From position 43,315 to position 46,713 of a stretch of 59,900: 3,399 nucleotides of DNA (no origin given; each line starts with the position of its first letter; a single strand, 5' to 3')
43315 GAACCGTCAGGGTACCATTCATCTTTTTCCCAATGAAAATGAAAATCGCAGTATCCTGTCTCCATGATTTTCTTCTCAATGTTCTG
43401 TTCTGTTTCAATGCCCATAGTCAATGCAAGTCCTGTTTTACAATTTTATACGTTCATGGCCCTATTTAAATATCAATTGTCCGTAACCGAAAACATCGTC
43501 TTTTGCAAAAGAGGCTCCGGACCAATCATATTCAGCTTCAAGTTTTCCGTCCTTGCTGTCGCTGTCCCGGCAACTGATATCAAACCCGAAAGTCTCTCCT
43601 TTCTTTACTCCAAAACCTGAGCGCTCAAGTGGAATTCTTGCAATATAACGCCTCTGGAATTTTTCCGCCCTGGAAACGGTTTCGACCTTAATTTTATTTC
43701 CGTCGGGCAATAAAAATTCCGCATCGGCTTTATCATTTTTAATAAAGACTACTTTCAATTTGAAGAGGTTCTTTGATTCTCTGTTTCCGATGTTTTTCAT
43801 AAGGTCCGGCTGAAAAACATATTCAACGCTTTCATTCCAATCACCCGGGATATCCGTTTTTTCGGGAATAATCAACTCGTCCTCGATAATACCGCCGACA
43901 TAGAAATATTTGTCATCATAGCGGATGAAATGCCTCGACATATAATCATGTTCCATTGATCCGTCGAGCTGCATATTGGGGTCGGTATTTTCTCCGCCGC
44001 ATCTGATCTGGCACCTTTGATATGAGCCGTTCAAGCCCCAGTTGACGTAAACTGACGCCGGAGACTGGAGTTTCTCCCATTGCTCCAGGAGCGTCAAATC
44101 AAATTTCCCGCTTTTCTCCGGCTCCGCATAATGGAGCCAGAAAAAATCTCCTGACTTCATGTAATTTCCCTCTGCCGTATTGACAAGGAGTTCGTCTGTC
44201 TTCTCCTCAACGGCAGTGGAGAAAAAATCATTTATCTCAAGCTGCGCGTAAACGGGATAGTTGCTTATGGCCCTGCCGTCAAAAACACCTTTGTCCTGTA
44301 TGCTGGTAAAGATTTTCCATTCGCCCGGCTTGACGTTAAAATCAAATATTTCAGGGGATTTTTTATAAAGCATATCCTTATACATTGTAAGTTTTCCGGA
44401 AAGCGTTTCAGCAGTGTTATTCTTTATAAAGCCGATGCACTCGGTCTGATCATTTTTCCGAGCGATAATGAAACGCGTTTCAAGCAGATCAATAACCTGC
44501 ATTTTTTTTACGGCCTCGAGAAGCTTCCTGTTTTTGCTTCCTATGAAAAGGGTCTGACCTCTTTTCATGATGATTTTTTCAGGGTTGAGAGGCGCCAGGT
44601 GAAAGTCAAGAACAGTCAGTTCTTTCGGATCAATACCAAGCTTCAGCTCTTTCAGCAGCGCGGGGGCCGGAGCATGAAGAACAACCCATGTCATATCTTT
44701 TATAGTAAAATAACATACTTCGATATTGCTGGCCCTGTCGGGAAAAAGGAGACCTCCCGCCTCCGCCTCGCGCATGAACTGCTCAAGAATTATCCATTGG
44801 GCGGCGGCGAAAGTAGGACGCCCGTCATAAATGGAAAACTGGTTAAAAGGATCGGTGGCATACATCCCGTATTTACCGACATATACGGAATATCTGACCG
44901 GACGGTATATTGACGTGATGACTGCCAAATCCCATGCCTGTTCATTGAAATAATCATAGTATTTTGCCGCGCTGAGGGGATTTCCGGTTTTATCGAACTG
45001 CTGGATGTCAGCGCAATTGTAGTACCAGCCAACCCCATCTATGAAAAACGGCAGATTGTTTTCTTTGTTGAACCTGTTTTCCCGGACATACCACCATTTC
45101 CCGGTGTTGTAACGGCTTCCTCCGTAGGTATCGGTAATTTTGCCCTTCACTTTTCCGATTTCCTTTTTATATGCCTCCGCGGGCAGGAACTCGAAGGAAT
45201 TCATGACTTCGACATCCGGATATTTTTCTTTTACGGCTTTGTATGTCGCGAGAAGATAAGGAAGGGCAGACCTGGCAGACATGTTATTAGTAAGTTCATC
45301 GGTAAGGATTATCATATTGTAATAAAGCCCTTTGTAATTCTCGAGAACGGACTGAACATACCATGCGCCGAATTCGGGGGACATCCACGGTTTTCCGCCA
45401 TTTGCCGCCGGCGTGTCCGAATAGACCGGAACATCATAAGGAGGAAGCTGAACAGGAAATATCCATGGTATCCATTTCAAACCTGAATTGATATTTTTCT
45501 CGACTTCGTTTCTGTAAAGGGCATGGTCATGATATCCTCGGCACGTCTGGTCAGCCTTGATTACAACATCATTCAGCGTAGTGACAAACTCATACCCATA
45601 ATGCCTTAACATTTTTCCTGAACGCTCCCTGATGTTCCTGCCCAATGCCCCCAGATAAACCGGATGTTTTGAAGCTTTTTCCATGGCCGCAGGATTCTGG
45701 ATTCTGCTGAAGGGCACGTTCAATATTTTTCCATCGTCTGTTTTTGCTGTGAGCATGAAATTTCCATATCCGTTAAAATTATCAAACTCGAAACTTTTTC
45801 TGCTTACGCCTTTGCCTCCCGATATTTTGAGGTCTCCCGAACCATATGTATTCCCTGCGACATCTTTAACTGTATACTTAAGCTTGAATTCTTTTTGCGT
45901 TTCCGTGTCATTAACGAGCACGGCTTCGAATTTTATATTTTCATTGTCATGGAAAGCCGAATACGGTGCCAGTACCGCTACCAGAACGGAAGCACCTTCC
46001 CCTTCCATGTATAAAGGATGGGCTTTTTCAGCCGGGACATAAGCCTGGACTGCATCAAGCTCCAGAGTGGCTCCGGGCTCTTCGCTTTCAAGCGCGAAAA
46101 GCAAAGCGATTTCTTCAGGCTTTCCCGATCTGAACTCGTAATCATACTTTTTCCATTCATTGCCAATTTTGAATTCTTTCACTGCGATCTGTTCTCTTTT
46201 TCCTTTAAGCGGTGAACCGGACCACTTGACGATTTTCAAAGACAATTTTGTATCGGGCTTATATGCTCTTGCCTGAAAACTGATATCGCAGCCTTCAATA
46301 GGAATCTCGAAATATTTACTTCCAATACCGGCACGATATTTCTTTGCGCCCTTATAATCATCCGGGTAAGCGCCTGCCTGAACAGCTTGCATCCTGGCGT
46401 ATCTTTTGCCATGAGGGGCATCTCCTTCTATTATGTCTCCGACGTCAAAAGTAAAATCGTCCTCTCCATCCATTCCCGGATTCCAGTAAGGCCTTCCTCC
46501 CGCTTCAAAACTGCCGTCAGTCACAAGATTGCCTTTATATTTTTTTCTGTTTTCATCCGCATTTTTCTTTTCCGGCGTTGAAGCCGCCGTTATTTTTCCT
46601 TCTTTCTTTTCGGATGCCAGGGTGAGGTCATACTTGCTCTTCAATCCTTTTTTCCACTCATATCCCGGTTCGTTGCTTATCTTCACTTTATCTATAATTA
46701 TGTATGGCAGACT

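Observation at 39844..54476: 14.6-kb LacI-headed operon: pseudopilin-like gene, two phosphoesterases, two giant secreted unknowns, an amidohydrolase-like protein and a GH42-like enzyme - candidate phospho-glycan utilisation system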

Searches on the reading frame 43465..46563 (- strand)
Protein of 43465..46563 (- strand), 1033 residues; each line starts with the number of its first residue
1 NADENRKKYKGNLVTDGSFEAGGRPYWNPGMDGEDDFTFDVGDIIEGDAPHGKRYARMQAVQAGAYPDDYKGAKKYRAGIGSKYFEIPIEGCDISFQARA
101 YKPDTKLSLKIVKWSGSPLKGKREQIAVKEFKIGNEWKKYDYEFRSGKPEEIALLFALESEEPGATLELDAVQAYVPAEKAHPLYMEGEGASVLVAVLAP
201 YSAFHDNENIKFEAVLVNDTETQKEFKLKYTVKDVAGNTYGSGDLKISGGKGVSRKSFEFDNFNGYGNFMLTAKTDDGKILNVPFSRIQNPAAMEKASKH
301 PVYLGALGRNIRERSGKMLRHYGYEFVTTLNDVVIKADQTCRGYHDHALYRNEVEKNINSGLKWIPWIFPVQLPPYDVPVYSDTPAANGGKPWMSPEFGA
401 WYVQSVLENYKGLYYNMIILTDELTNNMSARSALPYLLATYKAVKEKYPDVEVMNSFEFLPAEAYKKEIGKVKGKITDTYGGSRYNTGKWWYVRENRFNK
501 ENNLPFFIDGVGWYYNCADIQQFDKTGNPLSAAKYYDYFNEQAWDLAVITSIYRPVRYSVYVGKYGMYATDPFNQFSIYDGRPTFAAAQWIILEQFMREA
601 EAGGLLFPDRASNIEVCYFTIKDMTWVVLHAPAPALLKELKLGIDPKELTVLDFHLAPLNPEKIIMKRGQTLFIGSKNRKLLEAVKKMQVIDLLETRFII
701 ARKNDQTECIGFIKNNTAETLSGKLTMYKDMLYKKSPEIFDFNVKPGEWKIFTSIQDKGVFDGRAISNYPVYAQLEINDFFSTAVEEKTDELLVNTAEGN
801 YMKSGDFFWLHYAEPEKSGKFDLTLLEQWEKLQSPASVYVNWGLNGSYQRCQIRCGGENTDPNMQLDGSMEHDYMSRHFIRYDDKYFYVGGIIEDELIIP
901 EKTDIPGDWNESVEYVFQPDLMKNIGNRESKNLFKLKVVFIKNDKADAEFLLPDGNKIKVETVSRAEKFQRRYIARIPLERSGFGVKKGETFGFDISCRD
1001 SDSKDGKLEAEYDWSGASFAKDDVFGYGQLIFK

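Call 61: predict_structure(alignment_id=A3)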
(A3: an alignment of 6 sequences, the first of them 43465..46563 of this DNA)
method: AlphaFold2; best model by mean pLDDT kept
length: 1033 residues; sequences in the alignment: 6
mean_pLDDT: 57.4   pTM: 0.40
mean pLDDT of the five models: 57.4, 54.7, 53.9, 51.6, 51.1
residues with pLDDT >= 90: 24; 70-90: 306; 50-70: 262; < 50: 441
segments of 3 or more residues with pLDDT < 50: 1-7, 21-26, 28-37, 116-121, 183-189, 235-237, 290-395, 409-415, 421-433, 455-465, 471-595, 597-600, 602-605, 632-635, 763-770, 781-811, 833-837, 843-873, 900-909, 1001-1028
pLDDT, mean of each block of 10 residues (from residue 1): 41 54 43 45 67 75 59 74 71 87 86 55 76 91 83 82 81 70 50 65 64 77 85 61 88 81 59 70 53 37 32 42 35 36 43 45 28 34 27 47 49 46 40 55 64 45 49 43 31 38 34 31 34 37 40 36 31 34 39 47 51 55 74 60 87 65 69 82 82 71 73 80 82 75 87 82 45 62 36 35 38 55 76 49 41 32 33 57 78 60 46 73 61 78 79 81 77 84 63 64 40 35 44 57
secondary structure, 60 per line:
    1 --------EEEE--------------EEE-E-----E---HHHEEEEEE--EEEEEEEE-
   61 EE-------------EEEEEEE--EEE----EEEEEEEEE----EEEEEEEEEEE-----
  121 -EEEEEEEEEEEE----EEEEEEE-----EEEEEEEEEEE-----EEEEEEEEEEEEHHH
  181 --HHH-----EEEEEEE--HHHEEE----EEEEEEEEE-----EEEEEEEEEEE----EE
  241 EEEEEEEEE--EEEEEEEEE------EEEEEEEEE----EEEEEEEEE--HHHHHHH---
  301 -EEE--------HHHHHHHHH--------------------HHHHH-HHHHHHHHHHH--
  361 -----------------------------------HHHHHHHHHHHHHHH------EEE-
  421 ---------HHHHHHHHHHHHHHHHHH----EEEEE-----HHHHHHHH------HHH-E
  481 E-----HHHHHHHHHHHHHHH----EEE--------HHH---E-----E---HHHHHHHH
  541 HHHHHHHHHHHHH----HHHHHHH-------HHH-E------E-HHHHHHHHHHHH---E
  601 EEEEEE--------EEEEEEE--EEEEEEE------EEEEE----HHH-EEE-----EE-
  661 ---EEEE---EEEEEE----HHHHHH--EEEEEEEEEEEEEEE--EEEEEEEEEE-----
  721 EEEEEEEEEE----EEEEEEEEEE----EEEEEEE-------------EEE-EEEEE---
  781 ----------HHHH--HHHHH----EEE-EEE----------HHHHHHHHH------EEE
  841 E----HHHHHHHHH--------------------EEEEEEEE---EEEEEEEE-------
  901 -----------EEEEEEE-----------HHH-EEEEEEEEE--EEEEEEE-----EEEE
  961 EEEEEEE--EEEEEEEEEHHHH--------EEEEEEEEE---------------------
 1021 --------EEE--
elements in order (helices of 4 or more, strands of 3 or more residues): E9-12 E27-29 E44-49 E52-59 E76-82 E85-87 E92-100 E105-115 E122-133 E138-144 E150-160 E166-177 E191-197 E203-205 E210-218 E224-234 E239-249 E252-260 E267-275 E280-288 H291-297 E302-304 H313-321 H342-346 H348-358 H396-410 E417-419 H430-447 E452-456 H462-469 H487-501 E506-508 H533-553 H558-564 H585-596 E600-606 E615-621 E624-630 E637-641 E650-652 E664-667 E671-676 H681-686 E689-703 E706-715 E721-730 E735-744 E749-755 E769-771 E773-777 H791-794 H797-801 E806-808 E810-812 H823-831 E838-841 H846-854 E875-882 E886-893 E912-918 E934-942 E945-951 E957-967 E970-978 H979-982 E991-999 E1029-1031

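Call 87: fold_search(model_id=the predicted structure, library=pdb)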
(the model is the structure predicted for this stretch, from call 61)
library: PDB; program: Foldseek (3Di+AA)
matches with E <= 10: 1874; with E <= 0.001: 383
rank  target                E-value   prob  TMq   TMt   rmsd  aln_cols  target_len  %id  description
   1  8q2h                  4.4e-13  1.00  0.14  0.12  27.8      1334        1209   11  beta-galactosidase from Bacillus circulans (released 2024-10-16)
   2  3bga_B                6.2e-12  1.00  0.18  0.18  22.7      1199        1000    9  Crystal structure of beta-galactosidase from Bacteroides thetaiotaomicron VPI-5482 (released 2007-12-11)
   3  6byi_A                1.4e-11  1.00  0.13  0.15  22.9       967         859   10  Crystal structure of the acid-base mutant (E477A) of the GH2 exo-beta-mannanase from Xanthomonas axonopodis pv. citri (released 2018-07-18)
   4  8dhl_A                2.0e-11  1.00  0.13  0.15  22.5       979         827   10  Tannerella forsythia beta-glucuronidase (L2) (released 2023-05-17)
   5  3bga_A                2.1e-11  1.00  0.16  0.17  23.4      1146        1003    9  Crystal structure of beta-galactosidase from Bacteroides thetaiotaomicron VPI-5482 (released 2007-12-11)
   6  6byg_B                3.8e-11  1.00  0.13  0.15  22.6       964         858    9  Crystal structure of the nucleophile mutant (E575A) of the GH2 exo-beta-mannanase from Xanthomonas axonopodis pv. citr (released 2018-07-18)
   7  8dhl_B                5.0e-11  1.00  0.13  0.15  23.4      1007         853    9  Tannerella forsythia beta-glucuronidase (L2) (released 2023-05-17)
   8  6byg_A                5.5e-11  1.00  0.13  0.15  22.9       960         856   10  Crystal structure of the nucleophile mutant (E575A) of the GH2 exo-beta-mannanase from Xanthomonas axonopodis pv. citr (released 2018-07-18)
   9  7nit_A                1.1e-10  1.00  0.13  0.12  31.0      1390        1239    8  X-ray structure of a multidomain BbgIII from Bifidobacterium bifidum (released 2021-12-22)
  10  3cmg                  1.7e-10  1.00  0.13  0.17  21.3       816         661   11  Crystal structure of putative beta-galactosidase from Bacteroides fragilis (released 2008-04-29)
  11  6hpd                  1.8e-10  1.00  0.13  0.13  28.3      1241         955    8  The structure of a beta-glucuronidase from glycoside hydrolase family 2 (released 2019-07-24)
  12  7nit_F                2.1e-10  1.00  0.13  0.12  28.8      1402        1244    9  X-ray structure of a multidomain BbgIII from Bifidobacterium bifidum (released 2021-12-22)
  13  6bye_A                2.3e-10  1.00  0.13  0.15  22.3       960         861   10  Crystal structure of the GH2 exo-beta-mannanase from Xanthomonas axonopodis pv. citri in complex with mannose (released 2018-07-18)
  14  6d8g_A                2.3e-10  1.00  0.15  0.17  21.9      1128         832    9  D341A D367A calcium binding mutant of Bacteroides uniformis beta-glucuronidase 2 (released 2018-10-17)
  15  5z1a                  3.1e-10  1.00  0.14  0.19  21.1       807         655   11  The crystal structure of Bacteroides fragilis beta-glucuronidase in complex with uronic isofagomine (released 2018-12-12)
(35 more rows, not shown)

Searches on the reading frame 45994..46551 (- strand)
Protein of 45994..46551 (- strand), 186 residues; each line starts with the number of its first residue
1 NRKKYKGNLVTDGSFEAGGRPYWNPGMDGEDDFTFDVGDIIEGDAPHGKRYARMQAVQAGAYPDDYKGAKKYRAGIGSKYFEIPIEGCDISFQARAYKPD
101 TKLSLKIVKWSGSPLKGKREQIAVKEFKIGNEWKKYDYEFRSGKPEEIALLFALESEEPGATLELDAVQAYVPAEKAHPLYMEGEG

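Call 83: search_protein_families(library=pfam, proteins=[window:45994-46551:-], max_evalue=5)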
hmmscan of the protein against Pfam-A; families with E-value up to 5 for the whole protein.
window:45994-46551:- (186 aa): 1 family
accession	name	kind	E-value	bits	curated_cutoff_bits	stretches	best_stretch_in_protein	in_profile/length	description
PF02018.23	CBM_4_9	-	0.0022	18.8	25.9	1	90-154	67-129/136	Carbohydrate binding domain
